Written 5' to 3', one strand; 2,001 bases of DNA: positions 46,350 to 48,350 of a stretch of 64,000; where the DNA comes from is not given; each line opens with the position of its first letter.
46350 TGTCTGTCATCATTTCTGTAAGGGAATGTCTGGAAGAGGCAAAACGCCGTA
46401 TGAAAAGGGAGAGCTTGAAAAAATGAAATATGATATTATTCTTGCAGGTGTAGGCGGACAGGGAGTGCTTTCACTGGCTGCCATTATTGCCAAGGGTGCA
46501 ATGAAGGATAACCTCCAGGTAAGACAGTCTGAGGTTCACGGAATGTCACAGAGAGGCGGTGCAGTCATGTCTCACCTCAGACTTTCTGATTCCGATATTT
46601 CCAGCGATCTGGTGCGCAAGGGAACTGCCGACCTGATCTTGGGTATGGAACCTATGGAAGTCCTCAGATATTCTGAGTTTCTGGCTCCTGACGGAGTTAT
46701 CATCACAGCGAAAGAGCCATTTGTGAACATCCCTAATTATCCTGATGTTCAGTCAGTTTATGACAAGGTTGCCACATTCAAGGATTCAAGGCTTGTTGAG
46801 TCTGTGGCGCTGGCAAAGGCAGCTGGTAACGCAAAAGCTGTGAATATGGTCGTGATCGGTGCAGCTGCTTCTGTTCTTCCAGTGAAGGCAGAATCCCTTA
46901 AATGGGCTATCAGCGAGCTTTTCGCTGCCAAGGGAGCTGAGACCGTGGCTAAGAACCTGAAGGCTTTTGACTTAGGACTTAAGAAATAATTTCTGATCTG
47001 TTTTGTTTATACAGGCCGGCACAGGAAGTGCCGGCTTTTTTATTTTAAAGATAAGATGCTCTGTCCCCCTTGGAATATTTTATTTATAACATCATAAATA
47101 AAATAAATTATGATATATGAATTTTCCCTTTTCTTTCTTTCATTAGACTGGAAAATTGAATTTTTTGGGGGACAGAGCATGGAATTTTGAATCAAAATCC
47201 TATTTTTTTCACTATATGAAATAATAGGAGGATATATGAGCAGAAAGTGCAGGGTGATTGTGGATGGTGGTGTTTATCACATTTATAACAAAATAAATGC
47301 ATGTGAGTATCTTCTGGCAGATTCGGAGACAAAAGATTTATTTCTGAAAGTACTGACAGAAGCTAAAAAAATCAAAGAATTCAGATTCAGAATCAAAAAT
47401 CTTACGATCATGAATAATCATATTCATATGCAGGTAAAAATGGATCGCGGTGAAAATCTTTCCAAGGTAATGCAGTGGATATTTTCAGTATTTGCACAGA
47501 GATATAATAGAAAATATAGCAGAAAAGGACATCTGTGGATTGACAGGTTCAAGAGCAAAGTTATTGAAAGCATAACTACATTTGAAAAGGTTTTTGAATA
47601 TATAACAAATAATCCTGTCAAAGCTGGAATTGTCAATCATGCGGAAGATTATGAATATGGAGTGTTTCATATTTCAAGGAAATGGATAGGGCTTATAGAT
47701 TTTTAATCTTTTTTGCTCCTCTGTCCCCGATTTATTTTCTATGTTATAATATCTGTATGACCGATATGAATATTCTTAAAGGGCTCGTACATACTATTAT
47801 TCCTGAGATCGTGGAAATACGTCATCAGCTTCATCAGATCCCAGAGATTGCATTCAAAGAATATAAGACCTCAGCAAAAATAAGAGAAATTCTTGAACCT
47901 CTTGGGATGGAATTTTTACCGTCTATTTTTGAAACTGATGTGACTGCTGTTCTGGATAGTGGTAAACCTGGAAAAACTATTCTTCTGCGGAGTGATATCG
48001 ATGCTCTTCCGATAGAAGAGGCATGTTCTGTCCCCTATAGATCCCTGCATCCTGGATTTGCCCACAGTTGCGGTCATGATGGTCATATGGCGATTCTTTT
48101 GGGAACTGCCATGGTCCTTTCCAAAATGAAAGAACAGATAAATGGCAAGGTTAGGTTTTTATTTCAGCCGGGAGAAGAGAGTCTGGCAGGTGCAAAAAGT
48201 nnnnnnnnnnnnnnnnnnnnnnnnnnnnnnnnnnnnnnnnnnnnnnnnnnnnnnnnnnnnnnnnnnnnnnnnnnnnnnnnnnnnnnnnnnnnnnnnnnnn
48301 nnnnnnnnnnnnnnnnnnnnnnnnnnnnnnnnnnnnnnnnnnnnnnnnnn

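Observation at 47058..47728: RAYT-type Y1 transposase flanked by inverted copies of the repeat: a candidate active REP/RAYT (REPIN) system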

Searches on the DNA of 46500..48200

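Call 88: search_rna_families(source=window, start=46500, end=48200, threshold=evalue, max_evalue=1)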
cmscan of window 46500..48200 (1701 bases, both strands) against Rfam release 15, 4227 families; matches with E-value up to 1: 6.
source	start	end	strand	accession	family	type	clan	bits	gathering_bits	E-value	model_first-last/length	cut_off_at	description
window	47056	47180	+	RF04088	MIR812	Gene; miRNA;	-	32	80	0.19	37-169/205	no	MIR812 microRNA precursor family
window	46956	47042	+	RF00079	OmrA-B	Gene; sRNA;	-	23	40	0.15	1-87/87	no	OmrA-B family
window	46661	46711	-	RF00212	SNORD38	Gene; snRNA; snoRNA; CD-box;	CL00051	21.4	44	0.38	1-70/70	no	Small nucleolar RNA SNORD38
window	47057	47179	+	RF01005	MIR530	Gene; miRNA;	-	20.8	85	0.58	27-148/172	no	MIR530 microRNA precursor family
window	46921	47037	+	RF02039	SPRY4-IT1_2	Gene; lncRNA;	-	16.3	40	0.99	1-120/120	no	SPRY4-IT1 conserved region 2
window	47011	47140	-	RF02377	SurA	Gene; sRNA;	-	15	100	0.32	1-279/279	no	SurA sRNA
